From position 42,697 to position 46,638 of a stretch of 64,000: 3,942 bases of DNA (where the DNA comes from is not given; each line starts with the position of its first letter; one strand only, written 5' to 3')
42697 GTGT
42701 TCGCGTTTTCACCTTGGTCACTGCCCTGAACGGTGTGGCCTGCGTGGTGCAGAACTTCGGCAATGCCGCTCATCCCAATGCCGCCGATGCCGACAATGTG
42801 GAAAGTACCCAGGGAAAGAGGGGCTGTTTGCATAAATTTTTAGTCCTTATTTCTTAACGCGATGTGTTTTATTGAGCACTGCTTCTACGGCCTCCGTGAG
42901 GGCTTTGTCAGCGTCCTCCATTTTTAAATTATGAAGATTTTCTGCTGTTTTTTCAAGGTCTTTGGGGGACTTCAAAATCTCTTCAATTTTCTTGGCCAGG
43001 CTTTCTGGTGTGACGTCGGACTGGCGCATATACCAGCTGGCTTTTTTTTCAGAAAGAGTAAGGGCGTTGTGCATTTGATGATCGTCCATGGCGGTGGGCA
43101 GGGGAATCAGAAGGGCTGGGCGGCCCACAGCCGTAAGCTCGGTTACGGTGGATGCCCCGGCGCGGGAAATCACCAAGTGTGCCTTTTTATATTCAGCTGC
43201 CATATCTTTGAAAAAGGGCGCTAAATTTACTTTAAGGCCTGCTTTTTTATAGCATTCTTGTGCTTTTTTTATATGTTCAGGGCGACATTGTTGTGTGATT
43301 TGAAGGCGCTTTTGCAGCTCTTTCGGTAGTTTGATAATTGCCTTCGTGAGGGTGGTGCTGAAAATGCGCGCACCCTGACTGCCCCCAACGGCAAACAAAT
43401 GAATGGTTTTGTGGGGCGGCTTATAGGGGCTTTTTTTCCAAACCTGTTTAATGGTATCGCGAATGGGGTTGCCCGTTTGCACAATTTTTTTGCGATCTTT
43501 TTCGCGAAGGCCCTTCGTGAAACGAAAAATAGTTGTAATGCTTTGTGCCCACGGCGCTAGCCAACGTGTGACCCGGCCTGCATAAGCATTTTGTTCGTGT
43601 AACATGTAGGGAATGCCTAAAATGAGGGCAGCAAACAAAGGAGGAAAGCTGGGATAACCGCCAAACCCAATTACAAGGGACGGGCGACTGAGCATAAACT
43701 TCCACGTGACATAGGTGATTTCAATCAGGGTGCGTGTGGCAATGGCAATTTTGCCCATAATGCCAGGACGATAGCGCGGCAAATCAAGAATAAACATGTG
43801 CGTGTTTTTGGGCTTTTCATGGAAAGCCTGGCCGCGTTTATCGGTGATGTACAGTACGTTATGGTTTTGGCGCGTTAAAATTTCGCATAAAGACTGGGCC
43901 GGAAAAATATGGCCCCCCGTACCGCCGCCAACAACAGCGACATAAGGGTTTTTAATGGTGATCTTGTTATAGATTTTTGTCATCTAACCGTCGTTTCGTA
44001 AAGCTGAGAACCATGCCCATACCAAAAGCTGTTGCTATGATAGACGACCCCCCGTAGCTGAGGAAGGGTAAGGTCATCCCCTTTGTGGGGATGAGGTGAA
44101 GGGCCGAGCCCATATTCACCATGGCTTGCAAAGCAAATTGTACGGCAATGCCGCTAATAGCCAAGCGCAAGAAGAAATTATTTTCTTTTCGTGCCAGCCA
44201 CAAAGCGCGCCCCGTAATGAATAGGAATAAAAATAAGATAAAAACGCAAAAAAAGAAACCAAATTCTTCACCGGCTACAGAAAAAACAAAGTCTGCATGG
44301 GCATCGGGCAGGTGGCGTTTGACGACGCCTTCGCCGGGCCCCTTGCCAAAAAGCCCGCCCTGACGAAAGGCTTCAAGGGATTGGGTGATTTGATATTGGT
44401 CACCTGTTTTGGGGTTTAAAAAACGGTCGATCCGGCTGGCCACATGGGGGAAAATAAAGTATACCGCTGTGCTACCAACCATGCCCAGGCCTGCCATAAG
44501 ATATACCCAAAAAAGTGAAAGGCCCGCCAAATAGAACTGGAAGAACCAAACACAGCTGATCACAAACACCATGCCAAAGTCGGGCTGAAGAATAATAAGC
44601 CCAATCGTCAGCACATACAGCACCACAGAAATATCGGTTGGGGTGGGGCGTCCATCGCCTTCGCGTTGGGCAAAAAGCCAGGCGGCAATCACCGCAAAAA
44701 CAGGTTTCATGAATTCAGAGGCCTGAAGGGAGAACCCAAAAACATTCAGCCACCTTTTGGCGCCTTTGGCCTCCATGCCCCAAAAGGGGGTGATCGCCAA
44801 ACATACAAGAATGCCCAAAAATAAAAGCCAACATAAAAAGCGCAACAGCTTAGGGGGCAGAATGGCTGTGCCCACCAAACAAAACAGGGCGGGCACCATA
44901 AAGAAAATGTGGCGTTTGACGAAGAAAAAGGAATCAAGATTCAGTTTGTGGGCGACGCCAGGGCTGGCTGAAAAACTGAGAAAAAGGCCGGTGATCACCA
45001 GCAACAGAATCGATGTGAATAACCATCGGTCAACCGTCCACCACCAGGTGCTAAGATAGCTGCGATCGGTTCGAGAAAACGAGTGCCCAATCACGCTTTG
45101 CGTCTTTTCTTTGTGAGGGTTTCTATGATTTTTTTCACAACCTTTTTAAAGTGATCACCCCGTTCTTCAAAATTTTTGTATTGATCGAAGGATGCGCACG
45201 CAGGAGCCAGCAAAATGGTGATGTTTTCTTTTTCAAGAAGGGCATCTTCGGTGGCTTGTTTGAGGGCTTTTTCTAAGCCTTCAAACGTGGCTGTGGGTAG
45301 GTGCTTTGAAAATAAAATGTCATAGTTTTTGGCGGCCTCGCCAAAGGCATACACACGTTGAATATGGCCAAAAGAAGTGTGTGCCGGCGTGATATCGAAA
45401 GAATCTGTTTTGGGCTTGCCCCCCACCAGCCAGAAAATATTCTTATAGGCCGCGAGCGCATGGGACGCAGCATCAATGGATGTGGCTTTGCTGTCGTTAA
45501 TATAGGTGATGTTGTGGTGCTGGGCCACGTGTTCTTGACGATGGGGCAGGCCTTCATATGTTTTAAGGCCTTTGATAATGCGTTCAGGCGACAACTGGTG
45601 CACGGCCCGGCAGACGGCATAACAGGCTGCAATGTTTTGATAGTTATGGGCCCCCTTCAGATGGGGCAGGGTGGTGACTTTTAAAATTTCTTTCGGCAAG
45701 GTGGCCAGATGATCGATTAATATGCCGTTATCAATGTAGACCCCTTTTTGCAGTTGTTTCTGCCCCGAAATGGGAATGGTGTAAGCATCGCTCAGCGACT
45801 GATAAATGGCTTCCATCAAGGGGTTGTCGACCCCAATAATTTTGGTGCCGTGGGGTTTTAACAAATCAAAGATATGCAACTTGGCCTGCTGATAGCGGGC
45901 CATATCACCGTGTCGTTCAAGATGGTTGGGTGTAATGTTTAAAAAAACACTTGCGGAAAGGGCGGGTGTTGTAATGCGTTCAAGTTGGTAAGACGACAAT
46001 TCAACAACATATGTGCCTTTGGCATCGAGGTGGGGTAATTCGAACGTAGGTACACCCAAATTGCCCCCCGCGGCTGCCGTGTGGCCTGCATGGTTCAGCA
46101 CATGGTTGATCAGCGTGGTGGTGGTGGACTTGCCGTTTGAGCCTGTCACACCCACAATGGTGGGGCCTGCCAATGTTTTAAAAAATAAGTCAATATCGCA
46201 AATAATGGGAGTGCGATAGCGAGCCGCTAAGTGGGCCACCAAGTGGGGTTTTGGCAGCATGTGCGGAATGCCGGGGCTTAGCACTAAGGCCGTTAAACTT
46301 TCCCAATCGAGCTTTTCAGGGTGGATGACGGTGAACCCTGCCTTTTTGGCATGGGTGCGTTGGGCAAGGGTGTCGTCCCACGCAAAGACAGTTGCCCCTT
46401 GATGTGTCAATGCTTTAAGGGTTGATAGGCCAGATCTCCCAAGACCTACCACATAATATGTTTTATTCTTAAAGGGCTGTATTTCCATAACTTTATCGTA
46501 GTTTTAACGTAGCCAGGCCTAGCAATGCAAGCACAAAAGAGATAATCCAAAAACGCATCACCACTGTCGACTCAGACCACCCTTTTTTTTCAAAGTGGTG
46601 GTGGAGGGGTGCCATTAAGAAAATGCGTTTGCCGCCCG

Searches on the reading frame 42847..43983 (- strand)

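Call 7: search_protein_families(library=ncbifam, proteins=[window:42847-43983:-])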
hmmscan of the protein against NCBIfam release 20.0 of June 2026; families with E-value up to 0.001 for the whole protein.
window:42847-43983:- (378 aa): 8 families
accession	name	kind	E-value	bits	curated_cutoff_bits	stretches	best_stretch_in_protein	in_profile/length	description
TIGR01133.1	murG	equivalog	4.5e-81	272.6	250.25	1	14-365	7-352/353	undecaprenyldiphospho-muramoylpentapeptide beta-N-acetylglucosaminyltransferase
NF009102.0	PRK12446.1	equivalog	6.8e-21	74.5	339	1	17-364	6-347/352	undecaprenyldiphospho-muramoylpentapeptide beta-N-acetylglucosaminyltransferase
NF041548.1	PssE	equivalog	3.7e-09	36.7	120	1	251-338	42-125/146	PssE/Cps14G family polysaccharide biosynthesis glycosyltransferase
NF010135.0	PRK13609.1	equivalog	1.3e-07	30.9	500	1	164-366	169-365/388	diglucosyl diacylglycerol synthase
TIGR00661.1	MJ1255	subfamily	6e-07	29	195.9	0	251-312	230-290/321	MJ1255/VC2487 family glycosyltransferase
TIGR01426.2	MGT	subfamily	3e-06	26.5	260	1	266-348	291-369/393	macrolide family glycosyltransferase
NF010134.0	PRK13608.1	equivalog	2.7e-05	23.4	557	1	168-374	173-373/391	diglucosyl diacylglycerol synthase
TIGR03590.1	PseG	equivalog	0.00029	20.6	153.55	0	196-295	175-269/280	UDP-2,4-diacetamido-2,4,6-trideoxy-beta-L-altropyranose hydrolase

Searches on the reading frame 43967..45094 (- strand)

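Call 7: search_protein_families(library=ncbifam, proteins=[window:43967-45094:-])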
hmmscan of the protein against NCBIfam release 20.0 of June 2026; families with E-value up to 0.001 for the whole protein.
window:43967-45094:- (375 aa): 6 families
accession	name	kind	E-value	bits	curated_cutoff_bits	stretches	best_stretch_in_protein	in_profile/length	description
TIGR02614.1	ftsW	equivalog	2.5e-101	339.3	337.5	1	22-368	1-356/357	putative lipid II flippase FtsW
TIGR02210.1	rodA_shape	equivalog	2.8e-71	240.5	336.7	1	22-369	1-356/357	rod shape-determining protein RodA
TIGR02615.1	spoVE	exception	7.9e-58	196.6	448.8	1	25-365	4-352/354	stage V sporulation protein E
NF008042.0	PRK10774.1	equivalog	3.3e-50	171.2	493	1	21-363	35-386/405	cell division protein FtsW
NF008060.0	PRK10794.1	equivalog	1.3e-37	129.6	590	1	20-373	15-368/370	peptidoglycan glycosyltransferase MrdB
NF037961.1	RodA_shape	subfamily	5.6e-35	121.4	150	2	229-356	269-398/415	rod shape-determining protein RodA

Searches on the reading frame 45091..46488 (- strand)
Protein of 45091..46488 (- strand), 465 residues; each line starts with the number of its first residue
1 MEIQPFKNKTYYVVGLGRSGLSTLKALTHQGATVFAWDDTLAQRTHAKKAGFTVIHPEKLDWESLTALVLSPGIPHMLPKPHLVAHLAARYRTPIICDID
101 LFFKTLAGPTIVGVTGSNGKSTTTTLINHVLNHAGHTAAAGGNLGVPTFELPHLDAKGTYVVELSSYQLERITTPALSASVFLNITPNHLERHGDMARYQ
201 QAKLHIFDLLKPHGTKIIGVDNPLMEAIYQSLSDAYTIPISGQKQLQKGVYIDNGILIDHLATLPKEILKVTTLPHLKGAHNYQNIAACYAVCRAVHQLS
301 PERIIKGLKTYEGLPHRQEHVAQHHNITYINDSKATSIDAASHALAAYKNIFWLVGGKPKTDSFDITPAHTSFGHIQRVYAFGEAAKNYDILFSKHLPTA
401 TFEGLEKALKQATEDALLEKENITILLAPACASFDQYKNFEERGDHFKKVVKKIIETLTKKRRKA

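Call 7: search_protein_families(library=ncbifam, proteins=[window:45091-46488:-])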
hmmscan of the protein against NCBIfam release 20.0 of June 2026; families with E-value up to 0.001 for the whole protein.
window:45091-46488:- (465 aa): 22 families
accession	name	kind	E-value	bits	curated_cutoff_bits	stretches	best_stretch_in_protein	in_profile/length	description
TIGR01087.1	murD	equivalog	3.4e-104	349.4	211.95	1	12-452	3-440/441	UDP-N-acetylmuramoyl-L-alanine--D-glutamate ligase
TIGR01082.1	murC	equivalog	7.7e-25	87.9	335.1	1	11-350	2-339/449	UDP-N-acetylmuramate--L-alanine ligase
NF001126.0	PRK00139.1-4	equivalog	1e-24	86.9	373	2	159-333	174-348/486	UDP-N-acetylmuramoyl-L-alanyl-D-glutamate--2,6-diaminopimelate ligase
TIGR01085.1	murE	subfamily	3.2e-24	85.7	257.3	2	159-348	158-352/472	UDP-N-acetylmuramyl-tripeptide synthetase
TIGR01143.1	murF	subfamily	1.7e-23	83.3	288.6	1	109-349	74-322/418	UDP-N-acetylmuramoyl-tripeptide--D-alanyl-D-alanine ligase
NF001124.0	PRK00139.1-2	equivalog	4.8e-22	78.3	476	2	160-350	180-373/500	UDP-N-acetylmuramoyl-L-alanyl-D-glutamate--2,6-diaminopimelate ligase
NF008896.0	PRK11929.1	equivalog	1e-21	76.6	1023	2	160-350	183-378/965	bifunctional UDP-N-acetylmuramoyl-L-alanyl-D-glutamate--2,6-diaminopimelate ligase MurE/UDP-N-acetylmuramoyl-tripeptide--D-alanyl-D-alanine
NF053645.1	pMurC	equivalog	6.1e-18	64.8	560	2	75-234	68-236/492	pseudomurein biosynthesis peptide ligase pMurC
NF001123.0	PRK00139.1-1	equivalog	2e-17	63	586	1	109-349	107-371/493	UDP-N-acetylmuramoyl-L-alanyl-D-glutamate--2,6-diaminopimelate ligase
NF053646.1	pMurD1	equivalog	3.9e-14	52.2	610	2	173-345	181-345/465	pseudomurein biosynthesis peptide ligase pMurD1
NF053647.1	pMurD2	equivalog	1.1e-13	50.9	550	1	13-202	5-199/405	pseudomurein biosynthesis peptide ligase pMurD2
NF008041.0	PRK10773.1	equivalog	2.4e-11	43.1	551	1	109-347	100-350/453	UDP-N-acetylmuramoyl-tripeptide--D-alanyl-D-alanine ligase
NF053648.1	pMurE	equivalog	1.8e-10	40.1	600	2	208-325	221-328/464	pseudomurein biosynthesis peptide ligase pMurE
NF010628.0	PRK14022.1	equivalog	8.4e-09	34.7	536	1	161-332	183-346/483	UDP-N-acetylmuramoyl-L-alanyl-D-glutamate--L-lysine ligase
NF033197.0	F430_CfbE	equivalog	2.9e-08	33.1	250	0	270-350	259-338/430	coenzyme F430 synthase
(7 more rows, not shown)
